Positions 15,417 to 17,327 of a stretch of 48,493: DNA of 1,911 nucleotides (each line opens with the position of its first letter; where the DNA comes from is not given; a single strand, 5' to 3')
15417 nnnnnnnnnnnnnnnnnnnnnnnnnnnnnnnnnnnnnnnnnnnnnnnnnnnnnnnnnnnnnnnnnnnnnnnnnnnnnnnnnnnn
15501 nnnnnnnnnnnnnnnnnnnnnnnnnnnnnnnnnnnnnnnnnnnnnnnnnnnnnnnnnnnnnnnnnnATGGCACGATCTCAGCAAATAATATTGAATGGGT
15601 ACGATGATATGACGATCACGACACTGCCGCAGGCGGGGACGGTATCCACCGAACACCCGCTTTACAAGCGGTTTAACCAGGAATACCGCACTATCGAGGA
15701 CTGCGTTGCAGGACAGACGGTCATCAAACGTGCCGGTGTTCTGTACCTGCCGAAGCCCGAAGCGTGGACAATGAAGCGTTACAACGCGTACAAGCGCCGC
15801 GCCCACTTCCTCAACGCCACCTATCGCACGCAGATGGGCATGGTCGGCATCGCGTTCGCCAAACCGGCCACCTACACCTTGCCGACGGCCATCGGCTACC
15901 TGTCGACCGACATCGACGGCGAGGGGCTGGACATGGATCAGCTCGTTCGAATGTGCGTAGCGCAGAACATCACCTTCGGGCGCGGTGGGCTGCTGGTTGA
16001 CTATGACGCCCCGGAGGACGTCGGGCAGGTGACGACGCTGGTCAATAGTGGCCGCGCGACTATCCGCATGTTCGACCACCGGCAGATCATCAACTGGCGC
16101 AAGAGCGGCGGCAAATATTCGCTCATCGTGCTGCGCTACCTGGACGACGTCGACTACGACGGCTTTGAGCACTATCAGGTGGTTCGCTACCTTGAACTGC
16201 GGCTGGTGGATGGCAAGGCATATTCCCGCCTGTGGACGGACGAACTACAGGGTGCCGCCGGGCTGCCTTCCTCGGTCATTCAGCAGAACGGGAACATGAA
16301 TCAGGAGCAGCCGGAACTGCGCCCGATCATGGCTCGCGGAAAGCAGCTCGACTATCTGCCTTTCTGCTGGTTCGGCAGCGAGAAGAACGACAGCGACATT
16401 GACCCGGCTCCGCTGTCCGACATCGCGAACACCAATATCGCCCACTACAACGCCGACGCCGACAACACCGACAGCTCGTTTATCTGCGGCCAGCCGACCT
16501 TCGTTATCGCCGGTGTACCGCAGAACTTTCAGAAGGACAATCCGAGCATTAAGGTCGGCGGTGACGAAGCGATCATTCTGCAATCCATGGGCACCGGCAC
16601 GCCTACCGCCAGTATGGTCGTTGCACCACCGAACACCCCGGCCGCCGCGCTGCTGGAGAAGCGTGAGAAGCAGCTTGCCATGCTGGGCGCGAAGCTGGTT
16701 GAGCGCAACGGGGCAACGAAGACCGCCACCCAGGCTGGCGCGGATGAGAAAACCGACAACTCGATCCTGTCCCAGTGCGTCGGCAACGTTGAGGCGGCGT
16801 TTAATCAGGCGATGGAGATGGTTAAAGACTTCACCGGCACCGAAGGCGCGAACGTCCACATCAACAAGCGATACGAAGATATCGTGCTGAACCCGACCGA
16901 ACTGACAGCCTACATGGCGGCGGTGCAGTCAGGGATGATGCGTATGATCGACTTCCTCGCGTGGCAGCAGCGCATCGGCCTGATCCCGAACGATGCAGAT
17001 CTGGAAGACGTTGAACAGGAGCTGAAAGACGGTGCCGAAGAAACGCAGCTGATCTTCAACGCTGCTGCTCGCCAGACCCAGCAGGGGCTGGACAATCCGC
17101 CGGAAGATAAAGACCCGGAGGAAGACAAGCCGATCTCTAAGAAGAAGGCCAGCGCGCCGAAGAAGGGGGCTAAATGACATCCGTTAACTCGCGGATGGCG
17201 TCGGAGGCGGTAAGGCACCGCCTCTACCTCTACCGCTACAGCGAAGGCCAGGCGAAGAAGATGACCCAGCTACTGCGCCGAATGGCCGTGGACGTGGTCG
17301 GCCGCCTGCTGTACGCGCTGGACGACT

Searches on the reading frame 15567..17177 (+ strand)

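Call 3: search_protein_families(library=pfam, proteins=[window:15567-17177:+], max_evalue=0.1)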
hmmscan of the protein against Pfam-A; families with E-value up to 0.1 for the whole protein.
window:15567-17177:+ (536 aa): 1 family
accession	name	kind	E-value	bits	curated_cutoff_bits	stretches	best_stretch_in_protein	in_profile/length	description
PF13264.11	DUF4055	-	1.5e-26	93.7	25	1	282-422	1-139/140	Domain of unknown function (DUF4055)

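Call 4: search_protein_families(library=phrogs, proteins=[window:15567-17177:+], max_evalue=0.1)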
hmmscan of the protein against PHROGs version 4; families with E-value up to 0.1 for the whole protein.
window:15567-17177:+ (536 aa): 3 families
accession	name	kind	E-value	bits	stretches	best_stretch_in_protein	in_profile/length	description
phrog_145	-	head and packaging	1.7e-122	410.7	1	22-513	6-485/493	portal protein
phrog_2417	-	unknown function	6.3e-25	89.1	1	26-275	6-241/242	-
phrog_2469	-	unknown function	2.5e-17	64.1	1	368-489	12-135/142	-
